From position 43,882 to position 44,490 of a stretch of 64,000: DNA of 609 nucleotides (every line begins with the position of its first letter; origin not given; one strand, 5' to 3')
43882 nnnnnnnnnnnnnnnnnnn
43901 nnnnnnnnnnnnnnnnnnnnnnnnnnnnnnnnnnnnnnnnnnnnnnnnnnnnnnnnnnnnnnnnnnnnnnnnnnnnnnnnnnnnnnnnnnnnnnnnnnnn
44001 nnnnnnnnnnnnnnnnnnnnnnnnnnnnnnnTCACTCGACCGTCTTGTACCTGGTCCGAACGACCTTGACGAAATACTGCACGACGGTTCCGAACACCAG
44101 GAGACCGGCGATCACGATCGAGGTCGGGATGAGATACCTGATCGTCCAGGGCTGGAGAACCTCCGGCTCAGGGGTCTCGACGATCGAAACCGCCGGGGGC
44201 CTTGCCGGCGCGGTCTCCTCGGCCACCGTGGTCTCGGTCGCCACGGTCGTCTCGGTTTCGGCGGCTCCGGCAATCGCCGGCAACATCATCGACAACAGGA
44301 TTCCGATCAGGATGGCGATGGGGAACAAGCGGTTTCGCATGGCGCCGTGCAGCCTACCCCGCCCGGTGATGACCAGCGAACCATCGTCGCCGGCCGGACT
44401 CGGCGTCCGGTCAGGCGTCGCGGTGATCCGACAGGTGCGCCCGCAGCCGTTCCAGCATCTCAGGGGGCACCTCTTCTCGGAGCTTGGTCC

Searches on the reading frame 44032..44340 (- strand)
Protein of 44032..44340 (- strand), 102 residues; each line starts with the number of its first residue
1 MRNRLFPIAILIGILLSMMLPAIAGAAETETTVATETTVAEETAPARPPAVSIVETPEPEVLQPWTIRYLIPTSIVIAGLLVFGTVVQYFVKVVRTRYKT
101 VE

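Call 14: search_protein_families(library=pfam, proteins=[window:44032-44340:-], max_evalue=1)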
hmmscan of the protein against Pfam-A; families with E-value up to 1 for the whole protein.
window:44032-44340:- (102 aa): 2 families
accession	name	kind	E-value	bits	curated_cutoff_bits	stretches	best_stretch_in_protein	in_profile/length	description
PF04246.17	RseC_MucC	-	0.32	11.3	24.4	1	41-87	43-89/130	Positive regulator of sigma(E), RseC/MucC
PF20664.2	DUF6814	-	0.87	10.3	25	0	55-85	33-62/71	Family of unknown function (DUF6814)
